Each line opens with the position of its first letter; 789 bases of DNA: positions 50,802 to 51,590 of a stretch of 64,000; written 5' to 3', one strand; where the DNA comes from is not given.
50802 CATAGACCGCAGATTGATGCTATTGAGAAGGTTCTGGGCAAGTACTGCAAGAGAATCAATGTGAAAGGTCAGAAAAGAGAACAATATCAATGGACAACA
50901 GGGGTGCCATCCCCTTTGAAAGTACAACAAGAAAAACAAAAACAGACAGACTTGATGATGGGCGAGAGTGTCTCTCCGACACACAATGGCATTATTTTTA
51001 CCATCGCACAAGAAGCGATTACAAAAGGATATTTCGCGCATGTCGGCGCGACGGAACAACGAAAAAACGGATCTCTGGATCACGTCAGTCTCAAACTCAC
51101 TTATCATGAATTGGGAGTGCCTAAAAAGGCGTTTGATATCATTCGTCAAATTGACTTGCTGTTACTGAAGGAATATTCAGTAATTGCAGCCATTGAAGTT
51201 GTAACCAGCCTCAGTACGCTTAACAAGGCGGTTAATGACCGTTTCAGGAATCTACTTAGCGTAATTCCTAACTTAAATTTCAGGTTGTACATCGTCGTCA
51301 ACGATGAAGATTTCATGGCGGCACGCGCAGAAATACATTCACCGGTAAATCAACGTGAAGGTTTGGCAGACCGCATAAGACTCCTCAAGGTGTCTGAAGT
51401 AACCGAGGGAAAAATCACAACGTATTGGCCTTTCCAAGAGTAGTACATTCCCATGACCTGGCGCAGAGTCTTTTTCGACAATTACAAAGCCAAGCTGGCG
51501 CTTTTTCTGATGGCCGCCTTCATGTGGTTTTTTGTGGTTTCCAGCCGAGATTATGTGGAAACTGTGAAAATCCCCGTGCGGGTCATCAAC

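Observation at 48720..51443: Solitary DUF1156/COG1743 Zn-ribbon adenine methyltransferase embedded between housekeeping genes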

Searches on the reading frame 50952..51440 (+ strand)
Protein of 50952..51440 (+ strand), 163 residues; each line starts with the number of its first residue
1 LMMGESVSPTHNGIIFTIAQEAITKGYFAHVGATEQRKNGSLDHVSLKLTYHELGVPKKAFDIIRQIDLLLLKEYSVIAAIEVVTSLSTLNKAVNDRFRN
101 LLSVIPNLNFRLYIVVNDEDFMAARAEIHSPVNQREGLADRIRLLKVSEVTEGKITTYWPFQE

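Call 32: search_solved_structures(query=A2, max_evalue=10, show_alignments=2)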
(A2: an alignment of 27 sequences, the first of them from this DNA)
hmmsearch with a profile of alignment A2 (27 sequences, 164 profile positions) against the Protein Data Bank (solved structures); distinct sequences matched with E-value up to 10: 3.
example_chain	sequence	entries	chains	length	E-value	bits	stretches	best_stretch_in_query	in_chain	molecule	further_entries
7p4y_A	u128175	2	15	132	0.22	14.1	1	91-154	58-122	GlnK2 from Methanothermococcus thermolithotrophicus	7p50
2eg1_A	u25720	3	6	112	0.38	13.3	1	110-151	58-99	Nitrogen regulatory protein P-II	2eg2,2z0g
3cwq_A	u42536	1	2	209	1.7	11.2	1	85-107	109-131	ParA family chromosome partitioning protein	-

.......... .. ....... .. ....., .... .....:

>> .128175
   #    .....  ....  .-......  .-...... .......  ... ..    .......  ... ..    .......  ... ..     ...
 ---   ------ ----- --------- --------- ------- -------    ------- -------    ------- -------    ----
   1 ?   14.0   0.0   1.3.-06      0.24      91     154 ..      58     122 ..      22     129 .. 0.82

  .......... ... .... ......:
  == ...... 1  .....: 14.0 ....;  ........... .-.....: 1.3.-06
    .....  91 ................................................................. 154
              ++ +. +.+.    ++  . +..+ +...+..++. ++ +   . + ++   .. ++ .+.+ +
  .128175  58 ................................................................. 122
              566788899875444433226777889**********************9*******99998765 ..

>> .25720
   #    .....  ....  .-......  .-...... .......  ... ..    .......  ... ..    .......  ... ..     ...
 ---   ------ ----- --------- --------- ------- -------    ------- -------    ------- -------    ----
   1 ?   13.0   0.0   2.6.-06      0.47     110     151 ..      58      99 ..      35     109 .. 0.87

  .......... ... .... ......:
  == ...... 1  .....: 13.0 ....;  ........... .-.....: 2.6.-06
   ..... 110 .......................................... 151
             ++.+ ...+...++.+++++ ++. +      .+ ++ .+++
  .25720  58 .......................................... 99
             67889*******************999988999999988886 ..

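Call 33: find_homologous_proteins(query=A2, max_evalue=0.001)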
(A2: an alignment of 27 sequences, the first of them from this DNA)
Query A2 (27 sequences) (163 aa, profile of the alignment): 41 proteins with E <= 0.001 among 2468 candidates.
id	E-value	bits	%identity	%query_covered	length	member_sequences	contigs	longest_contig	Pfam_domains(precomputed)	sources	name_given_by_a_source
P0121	4.5e-57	210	53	91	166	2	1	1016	PF27126.1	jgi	-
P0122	1.7e-52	195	39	90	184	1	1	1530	PF27126.1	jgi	jgi:type II restriction enzyme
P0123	1.3e-51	192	34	88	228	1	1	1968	PF27126.1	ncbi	ncbi:MAG: hypothetical protein ACE5J3_10395, partial [Methanosarcinales archaeon]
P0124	1.1e-50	189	37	80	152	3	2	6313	PF27126.1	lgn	-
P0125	4.7e-48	181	40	93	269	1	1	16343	PF27126.1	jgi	jgi:hypothetical protein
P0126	2.2e-47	178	36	72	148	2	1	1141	PF27126.1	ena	-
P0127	1.2e-43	166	39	80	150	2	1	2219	PF27126.1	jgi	jgi:type II restriction enzyme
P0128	3.2e-43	165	34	81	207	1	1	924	PF27126.1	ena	-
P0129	8.3e-42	160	33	86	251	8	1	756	PF27126.1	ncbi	ncbi:unnamed protein product, partial [marine sediment metagenome]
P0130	1.5e-41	159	37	69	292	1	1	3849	PF27126.1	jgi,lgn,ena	jgi:hypothetical protein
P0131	1.8e-41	159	33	86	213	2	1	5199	PF27126.1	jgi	-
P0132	4.0e-41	158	35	70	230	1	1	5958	PF27126.1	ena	-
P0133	1.8e-39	153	44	61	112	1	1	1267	-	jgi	-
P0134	3.5e-38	148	28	87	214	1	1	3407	PF27126.1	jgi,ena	-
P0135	2.6e-37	146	28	86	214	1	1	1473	PF27126.1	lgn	-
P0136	8.5e-35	137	33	86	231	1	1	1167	PF27126.1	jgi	jgi:type II restriction enzyme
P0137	1.0e-32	131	37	61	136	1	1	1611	PF27126.1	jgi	jgi:hypothetical protein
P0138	3.8e-28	116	39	54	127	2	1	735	PF27126.1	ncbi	-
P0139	7.1e-28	115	29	67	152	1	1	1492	PF27126.1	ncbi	-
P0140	1.2e-27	114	36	54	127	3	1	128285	PF27126.1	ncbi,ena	-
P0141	5.0e-24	102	36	48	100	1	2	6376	PF27126.1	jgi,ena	-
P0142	6.7e-24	102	38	53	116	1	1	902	PF27126.1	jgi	jgi:type II restriction enzyme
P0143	3.2e-23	100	36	53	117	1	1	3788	PF27126.1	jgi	-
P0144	5.8e-18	83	38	40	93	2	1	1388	PF27126.1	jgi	jgi:hypothetical protein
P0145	1.1e-13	69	36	34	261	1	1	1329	PF27126.1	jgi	jgi:hypothetical protein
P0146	2.4e-12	64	25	88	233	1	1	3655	PF27126.1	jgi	jgi:hypothetical protein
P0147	5.3e-12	63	22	85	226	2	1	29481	PF27126.1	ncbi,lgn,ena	-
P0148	2.0e-11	61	39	44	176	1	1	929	PF27126.1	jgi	jgi:hypothetical protein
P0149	8.7e-11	59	33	42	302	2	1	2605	PF27126.1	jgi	jgi:hypothetical protein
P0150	3.2e-10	58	33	53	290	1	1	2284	PF27126.1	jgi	jgi:hypothetical protein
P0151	3.2e-10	58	35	42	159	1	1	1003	PF27126.1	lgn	-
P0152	5.3e-10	57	32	42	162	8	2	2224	PF27126.1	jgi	-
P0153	1.0e-9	56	-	-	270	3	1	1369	PF27126.1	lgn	-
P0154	7.0e-9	53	31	67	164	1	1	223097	PF27126.1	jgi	-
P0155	8.5e-9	53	36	44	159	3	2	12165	PF27126.1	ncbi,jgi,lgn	-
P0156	6.6e-8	50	37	44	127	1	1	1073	PF27126.1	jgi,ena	jgi:hypothetical protein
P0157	8.2e-8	50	35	42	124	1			PF27126.1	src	-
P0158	3.0e-7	48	19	75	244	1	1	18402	PF27126.1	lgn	-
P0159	5.2e-7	47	28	59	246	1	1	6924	PF27126.1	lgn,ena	-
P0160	6.3e-7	47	28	59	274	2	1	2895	PF27126.1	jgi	jgi:hypothetical protein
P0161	1.9e-6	45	26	55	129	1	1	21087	PF27126.1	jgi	-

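Call 37: find_encoding_contigs(protein=P0125, flank=6000, max_places=1)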
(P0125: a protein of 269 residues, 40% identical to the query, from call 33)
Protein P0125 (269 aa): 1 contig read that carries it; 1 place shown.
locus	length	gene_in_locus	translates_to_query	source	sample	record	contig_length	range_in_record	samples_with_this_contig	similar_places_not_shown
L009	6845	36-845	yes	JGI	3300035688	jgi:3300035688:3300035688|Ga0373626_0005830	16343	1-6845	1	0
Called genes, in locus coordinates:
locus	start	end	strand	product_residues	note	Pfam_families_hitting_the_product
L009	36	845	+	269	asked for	PF27126:NmeDI_C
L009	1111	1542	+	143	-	-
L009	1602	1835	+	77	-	-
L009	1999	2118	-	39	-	-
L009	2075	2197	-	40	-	-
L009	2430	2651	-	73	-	-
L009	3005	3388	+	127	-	-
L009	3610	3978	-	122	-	-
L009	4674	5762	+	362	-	-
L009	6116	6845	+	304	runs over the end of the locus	-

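Call 38: find_encoding_contigs(protein=P0147, flank=6000, max_places=1)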
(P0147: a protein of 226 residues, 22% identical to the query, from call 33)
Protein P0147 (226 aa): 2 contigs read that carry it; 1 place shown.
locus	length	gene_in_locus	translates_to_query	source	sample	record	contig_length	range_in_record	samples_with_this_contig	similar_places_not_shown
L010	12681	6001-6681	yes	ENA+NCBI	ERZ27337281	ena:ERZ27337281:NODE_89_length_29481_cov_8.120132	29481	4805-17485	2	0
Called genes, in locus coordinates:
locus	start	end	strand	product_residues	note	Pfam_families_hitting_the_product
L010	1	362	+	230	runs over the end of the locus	-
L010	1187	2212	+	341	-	PF00535:Glycos_transf_2, PF10111:Glyco_tranf_2_2, PF13641:Glyco_tranf_2_3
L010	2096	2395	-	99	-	-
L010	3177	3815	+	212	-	PF00188:CAP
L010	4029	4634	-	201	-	PF05724:TPMT, PF13489:Methyltransf_23, PF02353:CMAS, PF03848:TehB, PF05175:MTS, PF13847:Methyltransf_31, PF08241:Methyltransf_11, PF08242:Methyltransf_12, +2 more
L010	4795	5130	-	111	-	-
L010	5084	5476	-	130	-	-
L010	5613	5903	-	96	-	PF04255:DUF433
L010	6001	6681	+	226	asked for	PF27126:NmeDI_C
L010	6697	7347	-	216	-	PF05685:Uma2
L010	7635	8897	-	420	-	PF00155:Aminotran_1_2 (weak), PF00266:Aminotran_5, PF01041:DegT_DnrJ_EryC1, PF01053:Cys_Met_Meta_PP (weak)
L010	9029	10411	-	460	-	PF19295:SufBD_N, PF01458:SUFBD_core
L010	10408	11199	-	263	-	PF00005:ABC_tran, PF02463:SMC_N (faint)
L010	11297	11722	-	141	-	PF04828:GFA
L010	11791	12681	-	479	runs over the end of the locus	PF19295:SufBD_N, PF01458:SUFBD_core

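Call 46: predict_structure(alignment_id=A2)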
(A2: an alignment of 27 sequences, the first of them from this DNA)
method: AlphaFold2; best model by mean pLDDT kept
length: 163 residues; sequences in the alignment: 27
mean_pLDDT: 89.1   pTM: 0.85
mean pLDDT of the five models: 89.1, 89.0, 87.4, 87.1, 86.9
residues with pLDDT >= 90: 130; 70-90: 14; 50-70: 13; < 50: 6
segments of 3 or more residues with pLDDT < 50: 1-4
pLDDT, mean of each block of 10 residues (from residue 1): 59 94 94 95 95 92 95 94 93 93 89 95 96 94 92 63 59
secondary structure, 60 per line:
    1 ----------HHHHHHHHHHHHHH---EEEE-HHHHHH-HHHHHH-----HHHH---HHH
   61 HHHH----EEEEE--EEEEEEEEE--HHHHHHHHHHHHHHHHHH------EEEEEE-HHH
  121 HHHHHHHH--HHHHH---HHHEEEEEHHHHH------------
elements in order: H11-24 E28-31 H33-38 H40-45 H51-54 H58-64 E69-73 E76-84 H87-104 E111-116 H118-128 H131-135 E142-146 H147-151

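Call 51: fold_search(model_id=the predicted structure, library=pdb)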
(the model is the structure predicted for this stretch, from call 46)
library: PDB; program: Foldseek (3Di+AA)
matches with E <= 10: 882; with E <= 0.001: 0
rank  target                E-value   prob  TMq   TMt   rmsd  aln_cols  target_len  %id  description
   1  7phd_A                1.8e-02  0.47  0.28  0.16  12.7       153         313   13  Chimeric carminomycin-4-O-methyltransferase (DnrK) with a region from 10-decarboxylase TamK (released 2022-09-07)
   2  7oy1_A                4.0e-02  0.33  0.27  0.15  12.9       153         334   14  DnrK mutant RTCR (released 2022-07-13)
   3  7oy1_B                4.6e-02  0.28  0.26  0.14  12.6       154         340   15  DnrK mutant RTCR (released 2022-07-13)
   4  4wxh_B                4.9e-02  0.38  0.28  0.15  12.9       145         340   13  Carminomycin-4-O-methyltransferase (DnrK) variant (298Ser insert) in complex with S-adenosyl-L-homocysteine (SAH) and  (released 2015-07-29)
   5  4zsf_A                5.2e-02  0.77  0.49  0.33   6.4       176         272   12  Crystal structure of pre-specific restriction endonuclease BsaWI-DNA complex (released 2015-10-07)
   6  9f9l_D                5.2e-02  0.38  0.32  0.35   8.3       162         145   10  Crystal structure of MUS81-EME1 bound by compound 16. (released 2024-07-03)
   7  7phf_C                5.2e-02  0.28  0.27  0.15  12.3       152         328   12  Chimeric carminomycin-4-O-methyltransferase (DnrK) with regions from 10-hydroxylase RdmB and 10-decarboxylase TamK (released 2022-09-07)
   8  7pgj                  5.2e-02  0.28  0.27  0.15  14.2       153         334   16  Chimeric carminomycin-4-O-methyltransferase (DnrK) with regions from 10-decarboxylate TamK and 10-hydroxylase RdmB, toge (released 2022-08-24)
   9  5eeg_A                5.9e-02  0.33  0.29  0.16  14.1       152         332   13  Crystal structure of carminomycin-4-O-methyltransferase DnrK in complex with tetrazole-SAH (released 2015-12-23)
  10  5eeg_B                5.9e-02  0.33  0.28  0.15  12.8       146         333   14  Crystal structure of carminomycin-4-O-methyltransferase DnrK in complex with tetrazole-SAH (released 2015-12-23)
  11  4wxh_A                6.3e-02  0.33  0.28  0.15  12.7       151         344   13  Carminomycin-4-O-methyltransferase (DnrK) variant (298Ser insert) in complex with S-adenosyl-L-homocysteine (SAH) and  (released 2015-07-29)
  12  7phf_A                6.3e-02  0.30  0.28  0.15  12.4       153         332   13  Chimeric carminomycin-4-O-methyltransferase (DnrK) with regions from 10-hydroxylase RdmB and 10-decarboxylase TamK (released 2022-09-07)
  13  9f98_D                6.7e-02  0.51  0.36  0.40   7.0       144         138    8  Crystal structure of MUS81-EME1, apo form. (released 2024-07-03)
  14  1tw2_B                8.2e-02  0.30  0.28  0.15  12.9       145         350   13  Crystal structure of Carminomycin-4-O-methyltransferase (DnrK) in complex with S-adenosyl-L-homocystein (SAH) and 4-me (released 2004-09-14)
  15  9f9m_D                8.7e-02  0.44  0.36  0.41   9.6       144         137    8  Crystal structure of MUS81-EME1 bound by compound 21. (released 2024-06-19)
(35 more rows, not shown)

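Call 59: search_protein_families(library=ncbifam, proteins=[P0149, P0150, P0160, P0147, P0158], max_evalue=1)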
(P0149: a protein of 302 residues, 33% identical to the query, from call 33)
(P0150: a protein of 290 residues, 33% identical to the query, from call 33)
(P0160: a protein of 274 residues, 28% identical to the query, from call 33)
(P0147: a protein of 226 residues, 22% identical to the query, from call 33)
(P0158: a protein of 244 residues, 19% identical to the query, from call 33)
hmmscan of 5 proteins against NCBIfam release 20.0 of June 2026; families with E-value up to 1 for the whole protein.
P0149 (302 aa): 0 families

P0150 (290 aa): 0 families

P0160 (274 aa): 0 families

P0147 (226 aa): 0 families

P0158 (244 aa): 0 families

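Call 60: search_protein_families(library=padloc, proteins=[P0149, P0150, P0160, P0147, P0158], max_evalue=1)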
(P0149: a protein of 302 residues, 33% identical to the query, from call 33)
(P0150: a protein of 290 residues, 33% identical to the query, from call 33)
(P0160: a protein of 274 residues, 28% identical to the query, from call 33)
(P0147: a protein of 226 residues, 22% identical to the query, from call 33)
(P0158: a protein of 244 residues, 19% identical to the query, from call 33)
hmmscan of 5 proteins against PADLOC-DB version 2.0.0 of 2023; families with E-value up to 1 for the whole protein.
P0149 (302 aa): 1 family
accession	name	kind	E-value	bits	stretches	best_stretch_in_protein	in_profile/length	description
PDLC03534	REase_II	-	3.1e-15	54.1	1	123-248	176-307/351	Type II restriction enzyme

P0150 (290 aa): 1 family
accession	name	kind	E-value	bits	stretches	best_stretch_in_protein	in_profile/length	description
PDLC03534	REase_II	-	2.5e-22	77.5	1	105-263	166-333/351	Type II restriction enzyme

P0160 (274 aa): 1 family
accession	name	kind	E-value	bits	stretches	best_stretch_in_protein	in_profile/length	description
PDLC03534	REase_II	-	6.9e-13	46.4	1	94-228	176-311/351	Type II restriction enzyme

P0147 (226 aa): 1 family
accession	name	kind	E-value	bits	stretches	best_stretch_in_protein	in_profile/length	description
PDLC03534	REase_II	-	9.5e-13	45.9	1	42-200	162-324/351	Type II restriction enzyme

P0158 (244 aa): 3 families
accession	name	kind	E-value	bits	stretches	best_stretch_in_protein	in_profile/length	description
PDLC03534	REase_II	-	3.3e-08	31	1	52-211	159-321/351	Type II restriction enzyme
PDLC01579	Cas5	-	0.015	13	1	68-98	57-87/204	CAS-I-B; effector_G5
PDLC01554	Cas8a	-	0.02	12.4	1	100-207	64-166/273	CAS-I-A; effector_LS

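Call 87: search_protein_representatives(alignment_id=A4)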
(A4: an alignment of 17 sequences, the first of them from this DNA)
Query: 17 sequences, 171 profile positions. Proteins with E-value up to 0.001 (for the whole library): 2255; up to 1e-10: 1454; up to 1e-30: 541. The best 150 are listed.
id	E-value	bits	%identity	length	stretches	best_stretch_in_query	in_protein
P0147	8.7e-57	207.8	-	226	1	3-168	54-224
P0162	9.1e-57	207.8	-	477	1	3-169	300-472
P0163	4.3e-56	205.6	-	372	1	2-168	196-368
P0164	8.7e-56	204.6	-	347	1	2-169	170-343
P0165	1.1e-55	204.2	-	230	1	4-169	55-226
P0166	1.2e-55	204.1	-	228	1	4-170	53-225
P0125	2.5e-55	203.1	-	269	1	2-146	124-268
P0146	4.4e-55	202.3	-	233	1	2-170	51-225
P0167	9.9e-55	201.1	-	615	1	2-157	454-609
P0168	1.8e-54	200.3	-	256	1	4-169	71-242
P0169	2.3e-54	200.0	-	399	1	3-169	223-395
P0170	3.2e-54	199.5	-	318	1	4-169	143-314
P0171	4.4e-54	199.0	-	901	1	2-157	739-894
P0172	6.0e-54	198.6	-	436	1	3-169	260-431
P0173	7.2e-54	198.3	-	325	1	2-169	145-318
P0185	9.1e-52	191.5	-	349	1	2-169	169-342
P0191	3.3e-51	189.7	-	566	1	3-168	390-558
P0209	5.9e-50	185.6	-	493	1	2-170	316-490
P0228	2.3e-48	180.4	-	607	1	4-144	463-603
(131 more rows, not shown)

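Call 88: search_protein_families(library=padloc, proteins=[P0162, P0163, P0164, P0167, P0169, P0172, P0185, P0191, P0209, P0228], max_evalue=0.001)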
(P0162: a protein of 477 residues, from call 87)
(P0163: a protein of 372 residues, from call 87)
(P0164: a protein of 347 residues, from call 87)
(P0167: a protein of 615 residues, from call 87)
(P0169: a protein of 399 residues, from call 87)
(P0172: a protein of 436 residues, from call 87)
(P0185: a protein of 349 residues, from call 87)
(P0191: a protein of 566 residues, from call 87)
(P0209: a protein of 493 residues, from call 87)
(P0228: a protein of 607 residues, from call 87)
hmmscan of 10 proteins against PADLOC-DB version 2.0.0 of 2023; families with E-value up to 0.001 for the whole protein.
P0162 (477 aa): 1 family
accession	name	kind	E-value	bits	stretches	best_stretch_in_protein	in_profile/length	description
PDLC03534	REase_II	-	3.9e-15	53.8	1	289-471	163-349/351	Type II restriction enzyme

P0163 (372 aa): 1 family
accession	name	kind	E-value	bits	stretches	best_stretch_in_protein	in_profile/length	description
PDLC03534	REase_II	-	2.4e-20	70.9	1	194-344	172-322/351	Type II restriction enzyme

P0164 (347 aa): 2 families
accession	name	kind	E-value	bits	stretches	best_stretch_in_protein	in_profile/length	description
PDLC03534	REase_II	-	9.2e-16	55.8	1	173-312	177-325/351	Type II restriction enzyme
PDLC03657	mREase_IV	-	0.00063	17.1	1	18-101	27-110/317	Type IV methyl-directed restriction enzyme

P0167 (615 aa): 19 families
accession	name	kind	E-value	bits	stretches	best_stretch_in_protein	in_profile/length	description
PDLC02541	PglX|PglXI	-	7.2e-36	121.6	1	8-336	404-716/919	PglXI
PDLC03312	MTase_II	-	4.9e-31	105.3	2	100-258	1112-1269/1344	Type II methyltransferase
PDLC03346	MTase_II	-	1.2e-23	80.8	1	113-220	605-706/1068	Type II methyltransferase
PDLC03319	MTase_II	-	3.5e-18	63.7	1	11-259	198-426/503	Type II methyltransferase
PDLC03367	MTase_II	-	4.2e-13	46.5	1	5-336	246-552/633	Type II methyltransferase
PDLC03380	MTase_II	-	2.2e-11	41.6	1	103-255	250-392/393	Type II methyltransferase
PDLC03353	MTase_II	-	2.6e-10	38.3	1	110-259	22-135/260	Type II methyltransferase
PDLC03233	MTase_II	-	4.3e-10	36.8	1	98-146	475-523/731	Type II methyltransferase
PDLC03352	MTase_II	-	7.1e-07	25.4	1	95-167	546-612/1023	Type II methyltransferase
PDLC03299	MTase_II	-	1.1e-05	23.1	0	110-126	28-44/296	Type II methyltransferase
PDLC04134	mad2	-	2.4e-05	21.4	1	98-202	340-402/492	mads_2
PDLC02189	DUF1156_MTase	-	2.4e-05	20.7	1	98-145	532-576/944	-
PDLC03350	MTase_II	-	3.2e-05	21.5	1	111-190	71-119/312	Type II methyltransferase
PDLC03325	MTase_II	-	5e-05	20.2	1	95-193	271-359/426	Type II methyltransferase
PDLC03224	MTase_II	-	8.5e-05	19.6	0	111-161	292-340/481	Type II methyltransferase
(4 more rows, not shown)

P0169 (399 aa): 2 families
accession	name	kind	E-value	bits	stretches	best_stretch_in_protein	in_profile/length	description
PDLC04021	PD-T4-1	-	1.2e-18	65.2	1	11-132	35-148/383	-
PDLC03534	REase_II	-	1.7e-12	45.1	1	212-354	164-312/351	Type II restriction enzyme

P0172 (436 aa): 1 family
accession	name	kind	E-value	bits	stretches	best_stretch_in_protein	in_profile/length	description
PDLC03534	REase_II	-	3.4e-15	54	1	261-388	176-310/351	Type II restriction enzyme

P0185 (349 aa): 1 family
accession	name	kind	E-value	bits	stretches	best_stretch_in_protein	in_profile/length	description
PDLC03534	REase_II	-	3.1e-13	47.5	1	172-341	177-349/351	Type II restriction enzyme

P0191 (566 aa): 1 family
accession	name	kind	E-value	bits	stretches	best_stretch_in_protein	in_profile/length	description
PDLC03534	REase_II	-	3.3e-14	50.7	1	391-522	176-312/351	Type II restriction enzyme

P0209 (493 aa): 2 families
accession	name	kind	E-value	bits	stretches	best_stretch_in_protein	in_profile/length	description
PDLC03534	REase_II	-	2.5e-16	57.7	1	315-448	173-312/351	Type II restriction enzyme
PDLC04592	PDC-M34B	-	0.00095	16.9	0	20-121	72-175/192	-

P0228 (607 aa): 22 families
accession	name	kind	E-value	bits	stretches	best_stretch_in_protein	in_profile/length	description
PDLC02541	PglX|PglXI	-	7.9e-30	101.7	1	13-227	403-592/919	PglXI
PDLC03346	MTase_II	-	1.8e-19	67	1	116-229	605-708/1068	Type II methyltransferase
PDLC03312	MTase_II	-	2e-19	66.8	1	6-229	1032-1234/1344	Type II methyltransferase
PDLC03319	MTase_II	-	1.4e-11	41.9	1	6-264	188-424/503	Type II methyltransferase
PDLC03352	MTase_II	-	5e-10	35.9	1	35-150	490-597/1023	Type II methyltransferase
PDLC02189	DUF1156_MTase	-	2.4e-09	34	1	17-289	465-706/944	-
PDLC03367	MTase_II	-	2.9e-09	33.8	1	119-237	346-454/633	Type II methyltransferase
PDLC03299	MTase_II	-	2.3e-08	31.9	1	94-142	9-57/296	Type II methyltransferase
PDLC03353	MTase_II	-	2.5e-08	31.8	1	102-226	11-110/260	Type II methyltransferase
PDLC03233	MTase_II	-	6.6e-08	29.5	1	113-225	487-611/731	Type II methyltransferase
PDLC03534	REase_II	-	2.9e-07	27.9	1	515-584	234-305/351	Type II restriction enzyme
PDLC03325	MTase_II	-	2.9e-07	27.6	1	97-200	271-359/426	Type II methyltransferase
PDLC03314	MTase_II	-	5.2e-07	26.1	1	116-289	544-706/944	Type II methyltransferase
PDLC00661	HmaB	-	1.1e-05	21.5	1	111-149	563-599/973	DNA-adenine methylase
PDLC03387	MTase_II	-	3e-05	21.3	0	105-135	17-47/289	Type II methyltransferase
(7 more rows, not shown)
